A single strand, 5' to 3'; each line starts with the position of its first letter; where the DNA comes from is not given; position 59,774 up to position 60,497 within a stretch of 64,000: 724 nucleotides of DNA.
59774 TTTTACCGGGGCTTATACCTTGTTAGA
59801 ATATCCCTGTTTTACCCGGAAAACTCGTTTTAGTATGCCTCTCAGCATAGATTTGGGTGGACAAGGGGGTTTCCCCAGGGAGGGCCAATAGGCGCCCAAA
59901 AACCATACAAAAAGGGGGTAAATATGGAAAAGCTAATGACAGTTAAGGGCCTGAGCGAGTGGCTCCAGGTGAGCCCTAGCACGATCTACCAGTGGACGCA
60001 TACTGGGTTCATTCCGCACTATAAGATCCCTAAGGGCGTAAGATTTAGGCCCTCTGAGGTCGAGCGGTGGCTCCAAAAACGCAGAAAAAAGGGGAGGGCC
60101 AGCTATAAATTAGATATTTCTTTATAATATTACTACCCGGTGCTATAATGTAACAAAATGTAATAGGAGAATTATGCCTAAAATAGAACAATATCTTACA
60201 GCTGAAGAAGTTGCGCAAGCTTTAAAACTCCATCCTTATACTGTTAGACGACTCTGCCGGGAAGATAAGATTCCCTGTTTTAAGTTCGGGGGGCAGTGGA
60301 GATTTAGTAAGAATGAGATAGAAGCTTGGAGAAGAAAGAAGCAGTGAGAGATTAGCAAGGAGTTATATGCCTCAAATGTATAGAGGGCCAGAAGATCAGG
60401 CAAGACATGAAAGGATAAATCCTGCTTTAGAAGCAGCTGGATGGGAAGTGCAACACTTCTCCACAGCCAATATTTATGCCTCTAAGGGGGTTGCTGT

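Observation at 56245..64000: tmRNA-integrated AT-rich genomic island carrying a Type I R-M system in hsdR-hsdS order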

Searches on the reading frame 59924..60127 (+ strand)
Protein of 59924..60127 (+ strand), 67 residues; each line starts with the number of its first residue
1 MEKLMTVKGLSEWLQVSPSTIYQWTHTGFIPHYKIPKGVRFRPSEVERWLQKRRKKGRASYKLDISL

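Call 4: search_protein_families(library=pfam, proteins=[window:59924-60127:+], max_evalue=0.01)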
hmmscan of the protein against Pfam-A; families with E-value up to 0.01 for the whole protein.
window:59924-60127:+ (67 aa): 6 families
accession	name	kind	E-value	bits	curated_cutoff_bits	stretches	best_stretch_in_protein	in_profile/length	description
PF12728.13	HTH_17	-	2.1e-13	50.7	27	1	4-54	1-51/51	Helix-turn-helix domain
PF13518.12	HTH_28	-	0.0006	20.3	25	0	6-25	14-33/52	Helix-turn-helix domain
PF13384.12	HTH_23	-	0.001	19.2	24.6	1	5-26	18-39/50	Homeodomain-like domain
PF13411.12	MerR_1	-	0.0047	17.4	21.6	0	5-48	1-45/69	MerR HTH family regulatory protein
PF07618.16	DUF1580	-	0.0087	16.1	24.4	0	37-57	10-30/57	Protein of unknown function (DUF1580)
PF00376.29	MerR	-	0.0092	16.2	28.2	0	10-37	5-32/38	MerR family regulatory protein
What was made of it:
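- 59924..60127 (+): HTH_17 DNA-binding gene (67 aa) upstream of hsdR. PF12728, E 2e-13 (call 4).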

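Call 7: search_protein_families(library=padloc, proteins=[window:59924-60127:+], max_evalue=0.01)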
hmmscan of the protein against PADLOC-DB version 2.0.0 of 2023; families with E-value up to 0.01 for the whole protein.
window:59924-60127:+ (67 aa): 1 family
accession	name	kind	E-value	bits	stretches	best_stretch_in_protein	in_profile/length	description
PDLC04133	mad1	-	8.7e-07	27.1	1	1-53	2-54/60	mads_1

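Call 8: search_protein_families(library=ncbifam, proteins=[window:59924-60127:+], max_evalue=0.01)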
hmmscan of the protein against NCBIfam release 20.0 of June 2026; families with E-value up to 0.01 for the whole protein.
window:59924-60127:+ (67 aa): 5 families
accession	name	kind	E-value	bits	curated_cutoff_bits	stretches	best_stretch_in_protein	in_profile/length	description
NF047737.1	antiphage_MADS1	equivalog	3e-13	49.8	80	1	2-50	1-49/49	methylation-associated defense system helix-turn-helix domain-containing protein MAD1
TIGR01764.1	excise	domain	2.5e-10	40.5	28.8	1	4-51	1-48/49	excisionase family DNA-binding protein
NF033787.1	HTH_BldC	subfamily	0.00024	20.9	77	1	3-48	1-47/49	BldC family transcriptional regulator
NF046037.1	carphisopro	domain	0.00058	20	38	1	9-37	13-41/54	carph-isopro domain-containing protein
NF033518.0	transpos_IS607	equivalog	0.0011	18.6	110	1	11-58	4-52/187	IS607 family transposase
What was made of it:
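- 59924..60127 (+): The MAD1 model gives 49.8 bits against a cut-off of 80 (call 8).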

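Call 9: search_protein_families(library=phrogs, proteins=[window:59924-60127:+], max_evalue=0.01)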
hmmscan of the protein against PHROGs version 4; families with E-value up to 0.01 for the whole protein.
window:59924-60127:+ (67 aa): 12 families
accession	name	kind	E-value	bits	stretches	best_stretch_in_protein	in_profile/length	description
phrog_66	-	integration and excision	9.6e-12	46.3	1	1-59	90-149/412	excisionase and transcriptional regulator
phrog_15534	-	DNA, RNA and nucleotide metabolism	3.1e-07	31.9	1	3-54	42-92/93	HTH DNA binding protein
phrog_57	-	head and packaging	2.5e-06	28.5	1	1-59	9-68/199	terminase small subunit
phrog_25262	-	unknown function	4.8e-06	27.5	1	4-55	34-86/106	-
phrog_668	-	DNA, RNA and nucleotide metabolism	2.2e-05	25.2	1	3-58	62-118/181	HTH DNA binding protein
phrog_7735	-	integration and excision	0.00012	23.4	1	1-54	2-54/99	excisionase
phrog_2907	-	integration and excision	0.00019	22.8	1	1-36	3-38/117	excisionase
phrog_1553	-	integration and excision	0.0019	18.8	1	1-50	1-51/65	excisionase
phrog_575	-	integration and excision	0.003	18.6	1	4-37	13-46/71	Cox-like excisionase and repressor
phrog_4779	-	transcription regulation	0.0032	18.9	0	2-36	13-47/98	transcriptional regulator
phrog_10045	-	DNA, RNA and nucleotide metabolism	0.0034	18.2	1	2-32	18-48/74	HTH DNA binding protein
phrog_4745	-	DNA, RNA and nucleotide metabolism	0.0096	16.7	0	1-57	28-91/107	DNA binding protein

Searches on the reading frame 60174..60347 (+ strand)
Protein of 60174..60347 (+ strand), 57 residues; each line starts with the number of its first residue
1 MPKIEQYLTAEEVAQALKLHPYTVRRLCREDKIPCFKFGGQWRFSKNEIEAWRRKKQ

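Call 4: search_protein_families(library=pfam, proteins=[window:60174-60347:+], max_evalue=0.01)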
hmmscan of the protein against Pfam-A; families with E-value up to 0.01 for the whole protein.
window:60174-60347:+ (57 aa): 2 families
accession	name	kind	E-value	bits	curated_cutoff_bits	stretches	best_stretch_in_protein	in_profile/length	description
PF12728.13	HTH_17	-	3e-17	63.1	27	1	7-56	1-50/51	Helix-turn-helix domain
PF13338.12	AbiEi_4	-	0.003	18.1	25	1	7-32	13-37/49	Transcriptional regulator, AbiEi antitoxin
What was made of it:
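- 60174..60347 (+): Second HTH_17 gene (57 aa), 19 nt before hsdR. PF12728, E 3e-17 (call 4).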

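Call 7: search_protein_families(library=padloc, proteins=[window:60174-60347:+], max_evalue=0.01)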
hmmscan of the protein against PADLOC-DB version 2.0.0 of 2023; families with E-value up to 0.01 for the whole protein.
window:60174-60347:+ (57 aa): 1 family
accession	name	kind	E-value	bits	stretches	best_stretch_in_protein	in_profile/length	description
PDLC04133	mad1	-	1.7e-07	29.4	1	5-56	3-54/60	mads_1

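Call 8: search_protein_families(library=ncbifam, proteins=[window:60174-60347:+], max_evalue=0.01)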
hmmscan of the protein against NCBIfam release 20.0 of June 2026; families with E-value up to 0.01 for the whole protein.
window:60174-60347:+ (57 aa): 4 families
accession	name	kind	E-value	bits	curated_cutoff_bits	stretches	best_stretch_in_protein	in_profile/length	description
NF047737.1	antiphage_MADS1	equivalog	2.5e-13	50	80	1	5-52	1-48/49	methylation-associated defense system helix-turn-helix domain-containing protein MAD1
TIGR01764.1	excise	domain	3.5e-11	43.3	28.8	1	7-52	1-46/49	excisionase family DNA-binding protein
NF033787.1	HTH_BldC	subfamily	2.8e-06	27.1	77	1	7-51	2-47/49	BldC family transcriptional regulator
NF033518.0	transpos_IS607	equivalog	0.0038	16.8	110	1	12-54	2-45/187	IS607 family transposase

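Call 9: search_protein_families(library=phrogs, proteins=[window:60174-60347:+], max_evalue=0.01)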
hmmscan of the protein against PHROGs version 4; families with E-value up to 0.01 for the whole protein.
window:60174-60347:+ (57 aa): 11 families
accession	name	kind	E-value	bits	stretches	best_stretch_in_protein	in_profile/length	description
phrog_66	-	integration and excision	3.9e-11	44.3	1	4-56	90-143/412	excisionase and transcriptional regulator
phrog_10045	-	DNA, RNA and nucleotide metabolism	7.3e-10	39.5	1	5-54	18-68/74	HTH DNA binding protein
phrog_6401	-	DNA, RNA and nucleotide metabolism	9e-10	39.3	1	5-52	7-55/64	DNA binding protein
phrog_1840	-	integration and excision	6.9e-07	30.7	1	9-54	8-54/90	excisionase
phrog_2655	-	integration and excision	1.4e-06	29.1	1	3-56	110-167/181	excisionase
phrog_15534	-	DNA, RNA and nucleotide metabolism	1e-05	27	1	6-56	42-91/93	HTH DNA binding protein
phrog_668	-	DNA, RNA and nucleotide metabolism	2.2e-05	25.2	1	6-56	62-113/181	HTH DNA binding protein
phrog_25262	-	unknown function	3.7e-05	24.6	1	7-55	34-83/106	-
phrog_597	-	DNA, RNA and nucleotide metabolism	0.00013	23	1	2-55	107-163/200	DNA binding protein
phrog_4745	-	DNA, RNA and nucleotide metabolism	0.0025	18.6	1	3-56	27-87/107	DNA binding protein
phrog_7338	-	unknown function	0.0034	18.6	1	6-55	29-79/87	-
